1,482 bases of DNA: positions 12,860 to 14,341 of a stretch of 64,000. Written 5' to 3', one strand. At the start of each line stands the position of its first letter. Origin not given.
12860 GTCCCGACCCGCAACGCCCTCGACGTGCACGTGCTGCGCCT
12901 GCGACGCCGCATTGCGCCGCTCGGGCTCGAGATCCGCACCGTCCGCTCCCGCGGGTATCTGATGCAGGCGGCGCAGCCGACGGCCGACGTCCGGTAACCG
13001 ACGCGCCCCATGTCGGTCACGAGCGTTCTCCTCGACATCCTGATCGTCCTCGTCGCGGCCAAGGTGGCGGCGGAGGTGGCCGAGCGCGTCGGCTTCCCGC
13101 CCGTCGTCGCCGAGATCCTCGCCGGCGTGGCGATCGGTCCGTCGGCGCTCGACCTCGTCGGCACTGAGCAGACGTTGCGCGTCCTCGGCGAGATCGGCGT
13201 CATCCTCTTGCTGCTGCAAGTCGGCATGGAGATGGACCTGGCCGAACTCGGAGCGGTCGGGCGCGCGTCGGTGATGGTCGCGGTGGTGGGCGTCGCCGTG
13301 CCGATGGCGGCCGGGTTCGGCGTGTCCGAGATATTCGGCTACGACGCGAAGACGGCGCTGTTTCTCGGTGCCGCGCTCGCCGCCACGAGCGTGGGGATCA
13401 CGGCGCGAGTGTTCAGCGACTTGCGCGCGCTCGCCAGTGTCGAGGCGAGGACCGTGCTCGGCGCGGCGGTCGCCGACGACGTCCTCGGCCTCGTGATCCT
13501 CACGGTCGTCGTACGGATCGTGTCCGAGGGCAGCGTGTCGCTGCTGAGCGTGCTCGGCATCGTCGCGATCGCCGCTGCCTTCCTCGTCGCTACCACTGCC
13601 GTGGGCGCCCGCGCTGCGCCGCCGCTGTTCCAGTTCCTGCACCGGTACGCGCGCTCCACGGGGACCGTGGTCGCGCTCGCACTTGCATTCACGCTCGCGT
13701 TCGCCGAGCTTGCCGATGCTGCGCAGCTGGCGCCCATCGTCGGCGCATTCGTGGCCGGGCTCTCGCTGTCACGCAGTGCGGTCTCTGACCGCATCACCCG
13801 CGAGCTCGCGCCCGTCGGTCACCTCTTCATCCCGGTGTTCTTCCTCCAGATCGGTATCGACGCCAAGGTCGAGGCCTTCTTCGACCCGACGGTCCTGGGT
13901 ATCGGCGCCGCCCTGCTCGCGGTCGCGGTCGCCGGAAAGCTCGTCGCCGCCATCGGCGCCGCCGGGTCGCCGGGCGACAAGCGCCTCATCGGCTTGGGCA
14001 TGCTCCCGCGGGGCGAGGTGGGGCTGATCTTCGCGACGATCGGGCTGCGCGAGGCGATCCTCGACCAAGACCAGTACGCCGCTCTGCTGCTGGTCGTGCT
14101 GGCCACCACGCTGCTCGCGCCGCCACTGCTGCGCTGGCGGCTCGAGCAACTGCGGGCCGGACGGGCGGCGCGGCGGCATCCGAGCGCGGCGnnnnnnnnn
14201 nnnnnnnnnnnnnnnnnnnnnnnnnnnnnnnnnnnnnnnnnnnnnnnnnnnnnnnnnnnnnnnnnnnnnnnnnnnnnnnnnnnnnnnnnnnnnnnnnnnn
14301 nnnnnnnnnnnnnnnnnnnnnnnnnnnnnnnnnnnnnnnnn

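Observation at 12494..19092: Operon encoding a CPA2 antiporter fused to a GlnD-like HD*/ACT-ACT sensor, with a receiver-less OmpR regulator and HyuA/HyuB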

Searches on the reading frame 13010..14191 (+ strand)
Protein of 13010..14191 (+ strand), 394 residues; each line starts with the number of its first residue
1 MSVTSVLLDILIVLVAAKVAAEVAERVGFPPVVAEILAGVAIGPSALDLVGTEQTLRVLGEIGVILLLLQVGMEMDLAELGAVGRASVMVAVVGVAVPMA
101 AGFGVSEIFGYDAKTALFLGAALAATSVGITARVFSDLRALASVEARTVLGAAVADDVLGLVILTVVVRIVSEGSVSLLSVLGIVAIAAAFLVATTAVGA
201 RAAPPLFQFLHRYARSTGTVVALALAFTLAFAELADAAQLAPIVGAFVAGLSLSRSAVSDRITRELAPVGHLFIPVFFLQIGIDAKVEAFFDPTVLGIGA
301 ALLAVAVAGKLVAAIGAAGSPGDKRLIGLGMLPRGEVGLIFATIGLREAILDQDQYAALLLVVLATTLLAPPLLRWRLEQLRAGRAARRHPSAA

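Call 39: search_solved_structures(query=window:13010-14191:+, max_evalue=0.001, show_alignments=2)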
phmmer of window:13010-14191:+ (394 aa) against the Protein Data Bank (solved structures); distinct sequences matched with E-value up to 0.001: 5.
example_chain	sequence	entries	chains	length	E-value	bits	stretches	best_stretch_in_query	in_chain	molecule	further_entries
4bwz_A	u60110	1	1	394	1e-59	206.1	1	6-387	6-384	NA(+)/H(+) ANTIPORTER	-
5bz2_A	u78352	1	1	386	5.3e-59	203.7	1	6-384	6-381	Na(+)/H(+) antiporter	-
5bz3_A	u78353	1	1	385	5.8e-59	203.6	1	7-384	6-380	Na(+)/H(+) antiporter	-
8bxg_A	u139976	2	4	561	4.1e-13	52.8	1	6-382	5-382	Glutathione-regulated potassium-efflux system protein KefC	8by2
9emb_A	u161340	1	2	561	1.6e-12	50.8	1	6-382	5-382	Glutathione-regulated potassium-efflux system protein KefC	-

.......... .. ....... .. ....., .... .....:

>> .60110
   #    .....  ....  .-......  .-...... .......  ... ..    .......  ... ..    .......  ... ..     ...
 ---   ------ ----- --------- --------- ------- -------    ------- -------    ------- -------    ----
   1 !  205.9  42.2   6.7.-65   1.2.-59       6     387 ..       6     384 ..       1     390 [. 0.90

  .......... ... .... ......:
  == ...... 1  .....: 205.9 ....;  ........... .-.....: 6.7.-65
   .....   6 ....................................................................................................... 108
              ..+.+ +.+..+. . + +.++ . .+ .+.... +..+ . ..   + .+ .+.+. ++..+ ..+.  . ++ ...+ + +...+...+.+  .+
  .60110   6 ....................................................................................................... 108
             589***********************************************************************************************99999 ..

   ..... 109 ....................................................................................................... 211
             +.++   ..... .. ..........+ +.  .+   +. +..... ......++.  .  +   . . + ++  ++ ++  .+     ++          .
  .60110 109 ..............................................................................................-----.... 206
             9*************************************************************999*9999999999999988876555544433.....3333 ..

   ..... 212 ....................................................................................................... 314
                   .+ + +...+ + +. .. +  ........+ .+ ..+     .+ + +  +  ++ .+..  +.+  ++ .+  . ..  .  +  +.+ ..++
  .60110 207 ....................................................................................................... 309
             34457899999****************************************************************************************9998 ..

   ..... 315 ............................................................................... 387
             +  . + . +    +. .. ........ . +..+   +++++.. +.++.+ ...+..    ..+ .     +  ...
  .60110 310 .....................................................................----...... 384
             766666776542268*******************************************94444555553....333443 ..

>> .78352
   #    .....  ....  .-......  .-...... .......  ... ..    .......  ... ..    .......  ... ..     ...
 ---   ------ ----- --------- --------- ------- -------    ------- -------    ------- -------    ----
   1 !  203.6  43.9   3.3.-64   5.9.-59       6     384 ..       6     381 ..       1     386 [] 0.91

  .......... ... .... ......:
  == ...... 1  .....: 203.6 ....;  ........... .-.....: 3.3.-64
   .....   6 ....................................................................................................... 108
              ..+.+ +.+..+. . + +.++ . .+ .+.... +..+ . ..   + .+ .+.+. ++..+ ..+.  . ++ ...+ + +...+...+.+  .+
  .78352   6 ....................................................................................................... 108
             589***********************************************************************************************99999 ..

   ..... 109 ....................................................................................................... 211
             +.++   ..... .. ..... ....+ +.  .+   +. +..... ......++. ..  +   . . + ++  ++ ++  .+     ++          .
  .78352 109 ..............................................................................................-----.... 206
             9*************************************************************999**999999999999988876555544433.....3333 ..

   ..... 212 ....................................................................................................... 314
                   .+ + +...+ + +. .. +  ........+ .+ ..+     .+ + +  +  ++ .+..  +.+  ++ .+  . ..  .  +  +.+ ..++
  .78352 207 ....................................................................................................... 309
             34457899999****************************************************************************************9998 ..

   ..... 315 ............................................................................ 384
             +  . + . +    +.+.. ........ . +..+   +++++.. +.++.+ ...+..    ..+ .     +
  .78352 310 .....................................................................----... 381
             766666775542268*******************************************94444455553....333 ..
